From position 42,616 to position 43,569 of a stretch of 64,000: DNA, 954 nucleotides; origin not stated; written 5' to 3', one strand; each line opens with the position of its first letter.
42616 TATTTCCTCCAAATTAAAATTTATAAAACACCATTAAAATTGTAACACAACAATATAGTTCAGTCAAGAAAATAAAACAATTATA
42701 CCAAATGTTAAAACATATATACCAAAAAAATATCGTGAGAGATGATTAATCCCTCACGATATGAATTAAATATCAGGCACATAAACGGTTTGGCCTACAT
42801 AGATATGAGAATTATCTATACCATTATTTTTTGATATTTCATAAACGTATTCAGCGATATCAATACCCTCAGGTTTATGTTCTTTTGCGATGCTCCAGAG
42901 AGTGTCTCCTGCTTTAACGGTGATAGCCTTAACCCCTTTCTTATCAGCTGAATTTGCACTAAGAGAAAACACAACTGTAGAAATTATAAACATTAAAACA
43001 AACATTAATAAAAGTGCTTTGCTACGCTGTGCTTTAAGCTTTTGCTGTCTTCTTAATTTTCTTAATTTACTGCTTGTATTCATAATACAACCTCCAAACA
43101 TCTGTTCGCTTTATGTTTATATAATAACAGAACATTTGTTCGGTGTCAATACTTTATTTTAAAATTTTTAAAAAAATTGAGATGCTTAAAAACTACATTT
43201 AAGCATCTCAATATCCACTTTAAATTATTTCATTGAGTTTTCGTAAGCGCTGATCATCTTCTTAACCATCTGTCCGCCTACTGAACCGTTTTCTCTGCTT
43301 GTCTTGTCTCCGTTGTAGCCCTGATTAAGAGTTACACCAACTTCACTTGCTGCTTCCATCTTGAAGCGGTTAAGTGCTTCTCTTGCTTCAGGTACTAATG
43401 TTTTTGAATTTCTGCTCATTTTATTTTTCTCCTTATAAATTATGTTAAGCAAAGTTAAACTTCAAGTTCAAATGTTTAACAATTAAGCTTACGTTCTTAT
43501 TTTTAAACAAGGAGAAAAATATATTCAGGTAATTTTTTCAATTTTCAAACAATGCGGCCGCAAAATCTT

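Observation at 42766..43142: YneA-like LysM division inhibitor relocated away from lexA and guarded by tandem LexA boxes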

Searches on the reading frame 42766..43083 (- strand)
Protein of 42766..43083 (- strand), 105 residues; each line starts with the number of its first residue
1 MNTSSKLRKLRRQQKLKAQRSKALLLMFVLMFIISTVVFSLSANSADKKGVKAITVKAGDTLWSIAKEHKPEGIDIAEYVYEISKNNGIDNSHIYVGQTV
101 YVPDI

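Call 3: search_protein_families(library=pfam, proteins=[window:42766-43083:-], max_evalue=0.1)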
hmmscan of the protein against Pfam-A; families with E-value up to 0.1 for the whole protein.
window:42766-43083:- (105 aa): 1 family
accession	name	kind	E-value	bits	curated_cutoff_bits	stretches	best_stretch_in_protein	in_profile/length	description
PF01476.26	LysM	-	1.1e-11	44.9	20.9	1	54-103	1-43/43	LysM domain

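Call 9: search_protein_families(library=ncbifam, proteins=[window:42766-43083:-], max_evalue=0.1)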
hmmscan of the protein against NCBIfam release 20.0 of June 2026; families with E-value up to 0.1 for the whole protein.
window:42766-43083:- (105 aa): 16 families
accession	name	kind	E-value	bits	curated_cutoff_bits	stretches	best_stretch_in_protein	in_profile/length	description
NF010723.1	PRK14125.1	equivalog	3.6e-19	68.5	60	1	25-103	8-85/87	cell division suppressor protein YneA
NF046106.1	ResusProRpf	equivalog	8.3e-08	32.1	180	1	49-104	204-257/258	resuscitation-promoting factor Rpf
NF008399.0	PRK11198.1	equivalog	1.1e-06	29.1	134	1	33-104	78-147/149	peptidoglycan-binding protein LysM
NF052398.1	Agg_Promo_Fact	equivalog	1.3e-05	25.4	170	1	31-103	8-74/202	aggregation-promoting factor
NF041208.1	celldiv_DipM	equivalog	0.00029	20.2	740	1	52-103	184-228/419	cell division endopeptidase DipM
NF004974.0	PRK06347.1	equivalog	0.00078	18.6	701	1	42-100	538-589/592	1,4-beta-N-acetylmuramoylhydrolase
NF042931.1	SAG1386_EF1546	equivalog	0.00085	19.4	80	1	43-102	101-157/158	SAG1386/EF1546 family surface-associated protein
TIGR02899.1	spore_safA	subfamily_domain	0.0011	18.9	67.85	1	56-103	1-43/44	SafA/ExsA family spore coat assembly protein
NF012230.0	LWXIA_domain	equivalog_domain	0.0012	18.8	33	1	54-70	5-21/74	LWXIA domain-containing protein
NF040883.1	amid_act_ActS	equivalog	0.0012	18.2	375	1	28-101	7-77/242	amidase activator ActS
NF047755.1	LIC_10271_M23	exception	0.002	17.9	180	1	32-79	4-52/207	LIC_10271 family cell wall hydrolase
NF033598.2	elast_bind_EbpS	equivalog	0.017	14.1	300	1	44-103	441-498/498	elastin-binding protein EbpS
NF010495.0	PRK13914.1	equivalog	0.018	14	647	1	52-101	200-242/481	invasion associated endopeptidase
NF008050.0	PRK10783.1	equivalog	0.024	13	508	1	43-85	394-436/457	murein transglycosylase D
NF004888.0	PRK06251.1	equivalog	0.025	14.8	101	1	21-59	3-41/102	V-type ATP synthase subunit K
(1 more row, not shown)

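Call 11: find_encoding_contigs(protein=window:42766-43083:-, flank=10000, max_places=6)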
Protein window:42766-43083:- (105 aa): 9 contigs read that carry it; 3 places shown.
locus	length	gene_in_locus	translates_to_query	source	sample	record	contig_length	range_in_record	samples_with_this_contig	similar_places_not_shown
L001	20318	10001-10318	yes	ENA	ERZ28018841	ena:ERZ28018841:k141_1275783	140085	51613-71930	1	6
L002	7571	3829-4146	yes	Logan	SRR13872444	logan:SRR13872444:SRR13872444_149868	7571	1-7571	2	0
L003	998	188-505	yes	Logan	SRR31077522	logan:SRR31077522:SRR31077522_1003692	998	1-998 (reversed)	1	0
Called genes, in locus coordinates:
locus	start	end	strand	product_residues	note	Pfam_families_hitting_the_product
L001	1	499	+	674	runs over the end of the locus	PF02401:LYTB, PF21710:Spt6_S1 (faint), PF00575:S1, PF09883:DUF2110 (faint), PF13509:S1_2 (faint), PF23459:S1_RRP5 (faint), PF00575:S1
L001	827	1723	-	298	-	PF00781:DAGK_cat, PF19279:YegS_C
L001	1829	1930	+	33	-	-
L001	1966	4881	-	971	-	PF02018:CBM_4_9 (faint), PF00395:SLH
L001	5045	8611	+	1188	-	PF02463:SMC_N, PF13175:AAA_15, PF13304:AAA_21 (weak), PF13476:AAA_23, PF13555:AAA_29 (weak), PF06470:SMC_hinge, PF13304:AAA_21 (weak)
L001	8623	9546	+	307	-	PF01656:CbiA (faint), PF02881:SRP54_N, PF13604:AAA_30 (weak), PF00448:SRP54, PF13401:AAA_22 (weak)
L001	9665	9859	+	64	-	PF00269:SASP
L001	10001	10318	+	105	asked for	PF01476:LysM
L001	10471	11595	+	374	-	PF02746:MR_MLE_N, PF13378:MR_MLE_C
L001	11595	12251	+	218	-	PF00557:Peptidase_M24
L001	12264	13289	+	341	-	PF08240:ADH_N, PF00107:ADH_zinc_N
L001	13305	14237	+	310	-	PF00701:DHDPS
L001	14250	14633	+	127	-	PF00903:Glyoxalase, PF13669:Glyoxalase_4 (weak)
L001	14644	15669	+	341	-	PF01263:Aldose_epim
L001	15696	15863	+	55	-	-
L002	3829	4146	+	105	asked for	PF01476:LysM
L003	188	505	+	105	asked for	PF01476:LysM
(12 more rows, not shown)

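Call 12: find_homologous_proteins(query=window:42766-43083:-)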
Query window:42766-43083:- (105 aa): 8 proteins with E <= 0.001 among 21 candidates.
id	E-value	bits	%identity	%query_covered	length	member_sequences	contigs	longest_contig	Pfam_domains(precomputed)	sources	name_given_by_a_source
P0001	4.9e-60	217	100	100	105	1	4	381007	PF01476.27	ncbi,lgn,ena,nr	ncbi:MAG: LysM peptidoglycan-binding domain-containing protein [Clostridia bacterium]|nr:LysM peptid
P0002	1.7e-53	196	89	100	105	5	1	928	PF01476.27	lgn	-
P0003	1.6e-48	180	82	100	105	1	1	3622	PF01476.27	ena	-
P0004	1.8e-45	171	77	100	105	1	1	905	PF01476.27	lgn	-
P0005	3.7e-44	166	75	100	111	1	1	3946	PF01476.27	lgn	-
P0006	2.9e-34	135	62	98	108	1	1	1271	PF01476.27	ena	-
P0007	6.0e-34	134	61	99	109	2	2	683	PF01476.27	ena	-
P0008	1.1e-20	91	47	100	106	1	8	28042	PF01476.27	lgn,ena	-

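Call 14: find_related_loci(query=A1, collection=genome_contigs, flank=6000)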
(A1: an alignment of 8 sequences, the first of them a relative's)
Query A1 (105 aa) in genome_contigs; peptide patterns used: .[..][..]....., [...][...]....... (x = any residue, [..] = any of these).
599 stretches matched a pattern (row limit reached: there are more); 164 encode a relative of the query (tblastn E <= 1e-3); the best 80 are kept; 80 distinct loci.
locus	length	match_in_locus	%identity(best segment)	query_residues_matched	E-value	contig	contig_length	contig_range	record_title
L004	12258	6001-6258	41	20-100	6e-17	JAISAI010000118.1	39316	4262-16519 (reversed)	MAG: Eubacteriales Family XIII. Incertae Sedis bacterium isolate Gx481_bin138 k119_1749259, whole genome shotgun sequenc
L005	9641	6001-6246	41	23-103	7e-16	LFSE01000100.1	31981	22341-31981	MAG: Clostridiales bacterium DTU074 scaffold15458, whole genome shotgun sequence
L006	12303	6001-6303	35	8-105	4e-14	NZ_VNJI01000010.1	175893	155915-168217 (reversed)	Paenibacillus cremeus strain JC52 contig10, whole genome shotgun sequence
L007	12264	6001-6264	39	20-103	4e-14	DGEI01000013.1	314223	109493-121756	MAG TPA_asm: Firmicutes bacterium UBA3930 UBA3930_contig_385, whole genome shotgun sequence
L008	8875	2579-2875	32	6-105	1e-13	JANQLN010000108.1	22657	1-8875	MAG: Clostridia bacterium isolate PL25a_bin.60 k99_1724929, whole genome shotgun sequence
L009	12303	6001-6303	33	7-103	3e-13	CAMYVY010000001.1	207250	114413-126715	MAG TPA_asm: uncultured Clostridia bacterium isolate SRR10912533_bin.72_metaWRAP_v1.3_MAG genome assembly, contig: ERZ14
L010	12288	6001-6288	32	11-103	4e-13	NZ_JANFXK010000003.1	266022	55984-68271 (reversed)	Anaerovorax odorimutans strain SL.3.17 KBPEMAJO_3, whole genome shotgun sequence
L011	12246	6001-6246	38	23-103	4e-13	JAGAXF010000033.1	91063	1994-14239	MAG: Bacillota bacterium isolate RGIG8856 Water_deer_Omasum-2__c340524, whole genome shotgun sequence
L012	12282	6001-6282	33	9-103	1e-12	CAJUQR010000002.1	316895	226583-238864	MAG TPA_asm: uncultured Peptostreptococcaceae bacterium isolate MGBC162508 genome assembly, contig: MGBC162508.2, whole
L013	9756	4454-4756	34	11-103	2e-12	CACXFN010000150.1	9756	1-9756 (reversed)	MAG: uncultured Clostridiales bacterium isolate RUG11214 genome assembly, contig: RUG11214_asm_150, whole genome shotgun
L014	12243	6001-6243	40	26-103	2e-12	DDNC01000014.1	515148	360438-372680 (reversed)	MAG TPA_asm: Firmicutes bacterium UBA2530 UBA2530_contig_82, whole genome shotgun sequence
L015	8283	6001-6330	33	3-103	2e-12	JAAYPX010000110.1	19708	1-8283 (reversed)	MAG: Clostridiales bacterium isolate AS22ysBPME_292 73948_AS22, whole genome shotgun sequence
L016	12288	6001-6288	32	11-103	2e-12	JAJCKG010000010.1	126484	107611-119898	Bacterium 210820-DFI.6.37 strain DFI.6.37 BCOECCGG_10, whole genome shotgun sequence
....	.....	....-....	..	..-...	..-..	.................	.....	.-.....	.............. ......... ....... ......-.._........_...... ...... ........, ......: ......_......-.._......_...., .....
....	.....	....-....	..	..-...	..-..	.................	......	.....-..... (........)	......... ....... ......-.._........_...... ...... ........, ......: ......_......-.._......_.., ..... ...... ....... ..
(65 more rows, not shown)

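Call 22: find_encoding_contigs(protein=P0008, flank=8000, max_places=3)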
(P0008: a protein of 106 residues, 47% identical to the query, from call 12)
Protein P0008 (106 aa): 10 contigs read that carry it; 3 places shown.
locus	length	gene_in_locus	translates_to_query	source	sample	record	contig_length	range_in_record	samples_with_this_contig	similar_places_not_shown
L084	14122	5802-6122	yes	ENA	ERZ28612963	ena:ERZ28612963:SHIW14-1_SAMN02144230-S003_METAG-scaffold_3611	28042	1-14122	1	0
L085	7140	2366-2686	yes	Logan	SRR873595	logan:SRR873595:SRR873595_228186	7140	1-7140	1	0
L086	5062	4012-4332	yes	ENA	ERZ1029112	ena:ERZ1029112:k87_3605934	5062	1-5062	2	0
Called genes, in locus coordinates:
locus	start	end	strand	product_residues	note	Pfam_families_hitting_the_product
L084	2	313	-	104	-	?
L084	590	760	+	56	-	-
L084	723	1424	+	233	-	PF01261:AP_endonuc_2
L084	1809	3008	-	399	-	PF01946:Thi4 (faint), PF00070:Pyr_redox (faint), PF00890:FAD_binding_2 (weak), PF01134:GIDA, PF01266:DAO, PF12831:FAD_oxidored, PF13450:NAD_binding_8 (weak), PF12831:FAD_oxidored, +2 more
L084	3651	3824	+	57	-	PF00037:Fer4 (weak), PF13237:Fer4_10 (weak), PF14697:Fer4_21 (faint), PF12838:Fer4_7, PF13187:Fer4_9, PF12797:Fer4_2 (weak), PF00037:Fer4, PF12837:Fer4_6 (weak), +3 more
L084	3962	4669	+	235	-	PF05175:MTS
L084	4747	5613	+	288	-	PF00590:TP_methylase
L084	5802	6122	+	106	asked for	PF01476:LysM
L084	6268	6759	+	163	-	PF06908:YpsA, PF02481:DNA_processg_A (weak)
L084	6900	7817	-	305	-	PF04204:HTS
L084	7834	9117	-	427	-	PF01053:Cys_Met_Meta_PP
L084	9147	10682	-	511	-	PF13396:PLDc_N, PF13091:PLDc_2, PF00614:PLDc (weak), PF13091:PLDc_2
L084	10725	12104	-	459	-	PF13306:LRR_5, PF07833:Cu_amine_oxidN1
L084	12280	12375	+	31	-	-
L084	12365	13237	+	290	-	PF01430:HSP33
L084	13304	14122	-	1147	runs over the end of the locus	PF06013:WXG100 (faint), PF26039:Dcst2 (faint)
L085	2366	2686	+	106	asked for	PF01476:LysM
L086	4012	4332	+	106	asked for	PF01476:LysM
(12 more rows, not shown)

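Call 23: find_encoding_contigs(protein=P0005, flank=5000, max_places=2)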
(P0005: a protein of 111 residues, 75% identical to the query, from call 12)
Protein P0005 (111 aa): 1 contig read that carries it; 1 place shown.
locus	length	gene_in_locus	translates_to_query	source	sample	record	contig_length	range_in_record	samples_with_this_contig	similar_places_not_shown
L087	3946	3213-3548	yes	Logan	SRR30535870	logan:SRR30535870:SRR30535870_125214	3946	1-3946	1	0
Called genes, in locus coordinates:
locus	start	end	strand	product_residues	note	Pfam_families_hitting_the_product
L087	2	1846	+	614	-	?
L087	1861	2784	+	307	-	PF01656:CbiA (faint), PF02881:SRP54_N, PF06414:Zeta_toxin (faint), PF00448:SRP54, PF13401:AAA_22 (weak), PF13604:AAA_30 (weak)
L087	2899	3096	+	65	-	PF00269:SASP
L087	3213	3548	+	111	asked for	PF01476:LysM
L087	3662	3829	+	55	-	-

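Call 24: find_encoding_contigs(protein=P0003, flank=5000, max_places=2)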
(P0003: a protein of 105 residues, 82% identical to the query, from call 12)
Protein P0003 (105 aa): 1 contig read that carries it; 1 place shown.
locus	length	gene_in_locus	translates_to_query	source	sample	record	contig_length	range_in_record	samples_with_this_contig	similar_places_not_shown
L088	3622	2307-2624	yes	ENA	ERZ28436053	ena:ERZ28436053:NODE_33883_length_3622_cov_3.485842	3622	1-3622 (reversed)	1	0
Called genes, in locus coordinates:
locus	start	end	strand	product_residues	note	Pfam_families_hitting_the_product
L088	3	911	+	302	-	?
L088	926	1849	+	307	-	PF01656:CbiA (faint), PF02881:SRP54_N, PF06414:Zeta_toxin (weak), PF13604:AAA_30 (weak), PF00448:SRP54, PF13401:AAA_22 (weak)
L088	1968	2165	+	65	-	PF00269:SASP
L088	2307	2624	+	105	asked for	PF01476:LysM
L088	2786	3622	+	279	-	?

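Call 26: search_protein_representatives(protein=window:42766-43083:-)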
Query: 105 residues. Proteins with E-value up to 0.001 (for the whole library): 3617; up to 1e-10: 110; up to 1e-30: 0. The best 150 are listed.
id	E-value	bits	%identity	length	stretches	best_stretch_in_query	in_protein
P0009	1.4e-25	105.3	53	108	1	1-104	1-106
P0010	5.9e-24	100.1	48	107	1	1-103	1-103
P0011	3.5e-23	97.6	40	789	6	37-103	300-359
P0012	8.6e-23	96.3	40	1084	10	50-103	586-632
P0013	5.3e-21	90.6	46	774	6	52-103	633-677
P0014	1.4e-20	89.3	42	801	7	39-102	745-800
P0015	5.6e-20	87.3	33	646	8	48-103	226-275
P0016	8.8e-20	86.7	38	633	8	54-104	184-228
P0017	1.1e-19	86.4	40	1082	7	55-104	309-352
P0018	1.3e-18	82.9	42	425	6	48-103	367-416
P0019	2.2e-18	82.2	40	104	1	3-104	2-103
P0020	6.7e-18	80.7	39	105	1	1-103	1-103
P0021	4.3e-17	78.1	39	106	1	2-103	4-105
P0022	1.2e-16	76.6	38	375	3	21-103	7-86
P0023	1.6e-16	76.3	38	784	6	49-101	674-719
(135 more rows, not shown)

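Call 48: predict_structure(alignment_id=A3)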
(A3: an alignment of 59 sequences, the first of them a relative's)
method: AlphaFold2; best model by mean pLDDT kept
length: 105 residues; sequences in the alignment: 59
mean_pLDDT: 84.9   pTM: 0.49
mean pLDDT of the five models: 84.9, 83.9, 83.3, 81.9, 81.7
residues with pLDDT >= 90: 46; 70-90: 46; 50-70: 13; < 50: 0
segments of 3 or more residues with pLDDT < 50: none
pLDDT, mean of each block of 10 residues (from residue 1): 74 88 95 89 60 90 91 90 87 86 83
secondary structure, 60 per line:
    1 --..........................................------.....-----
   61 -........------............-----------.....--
elements in order: H3-44 E51-55 H62-69 H76-87 E99-103

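Call 52: fold_search(model_id=the predicted structure, library=pdb)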
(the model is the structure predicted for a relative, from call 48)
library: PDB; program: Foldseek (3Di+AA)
matches with E <= 10: 158; with E <= 0.001: 0
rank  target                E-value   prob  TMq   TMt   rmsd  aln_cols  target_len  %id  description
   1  4uz2_D                1.1e-02  1.00  0.42  0.46   2.1        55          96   27  Crystal structure of the N-terminal LysM domains from the putative NlpC/P60 D,L endopeptidase from T. thermophilus (released 2015-01-14)
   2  4uz2_A                1.1e-02  1.00  0.41  0.43   2.2        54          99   30  Crystal structure of the N-terminal LysM domains from the putative NlpC/P60 D,L endopeptidase from T. thermophilus (released 2015-01-14)
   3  4uz2_B                1.3e-02  1.00  0.42  0.44   2.3        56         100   30  Crystal structure of the N-terminal LysM domains from the putative NlpC/P60 D,L endopeptidase from T. thermophilus (released 2015-01-14)
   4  4uz2_C                1.5e-02  1.00  0.41  0.44   2.1        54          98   28  Crystal structure of the N-terminal LysM domains from the putative NlpC/P60 D,L endopeptidase from T. thermophilus (released 2015-01-14)
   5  4xcm_B                1.5e-02  1.00  0.41  0.20   4.4        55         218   27  Crystal structure of the putative NlpC/P60 D,L endopeptidase from T. thermophilus (released 2015-01-14)
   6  5k2l                  1.7e-02  1.00  0.38  0.75   2.4        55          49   31  Crystal structure of LysM domain from Volvox carteri chitinase (released 2017-02-22)
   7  4b8v_A                2.4e-02  1.00  0.42  0.24   1.5        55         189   33  Cladosporium fulvum LysM effector Ecp6 in complex with a beta-1,4- linked N-acetyl-D-glucosamine tetramer (released 2013-07-17)
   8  8kea_J                2.4e-02  1.00  0.45  0.32   1.5        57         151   28  Cyanophage A-1(L) baseplate-initiators (released 2024-04-10)
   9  5yz6_MODEL_1_A        2.4e-02  0.98  0.34  0.59   3.1        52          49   29  Solution structure of LysM domain from a chitinase derived from Volvox carteri (released 2018-12-19)
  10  4uz3_B                2.9e-02  1.00  0.40  0.44   2.1        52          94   31  Crystal structure of the N-terminal LysM domains from the putative NlpC/P60 D,L endopeptidase from T. thermophilus bou (released 2015-01-14)
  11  4s3j_B                3.3e-02  1.00  0.40  0.10   2.2        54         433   28  Crystal structure of the Bacillus cereus spore cortex-lytic enzyme SleL (released 2015-08-19)
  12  5c8o                  3.3e-02  1.00  0.40  0.28   2.5        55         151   31  Crystal structure of MoCVNH3 variant (Mo0v) (released 2015-08-12)
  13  8kea_K                3.3e-02  1.00  0.45  0.32   1.5        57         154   28  Cyanophage A-1(L) baseplate-initiators (released 2024-04-10)
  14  2l9y_MODEL_1_A        3.3e-02  1.00  0.40  0.26   2.4        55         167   34  Solution structure of the MoCVNH-LysM module from the rice blast fungus Magnaporthe oryzae protein (MGG_03307) (released 2011-03-23)
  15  4uz3_C                3.6e-02  1.00  0.40  0.84   2.1        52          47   31  Crystal structure of the N-terminal LysM domains from the putative NlpC/P60 D,L endopeptidase from T. thermophilus bou (released 2015-01-14)
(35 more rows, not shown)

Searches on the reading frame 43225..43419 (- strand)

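Call 3: search_protein_families(library=pfam, proteins=[window:43225-43419:-], max_evalue=0.1)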
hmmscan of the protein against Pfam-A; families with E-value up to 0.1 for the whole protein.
window:43225-43419:- (64 aa): 1 family
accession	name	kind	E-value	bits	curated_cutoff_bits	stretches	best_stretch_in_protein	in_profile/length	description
PF00269.25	SASP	-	6.3e-30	103.4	22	1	6-63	2-59/59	Small, acid-soluble spore proteins, alpha/beta type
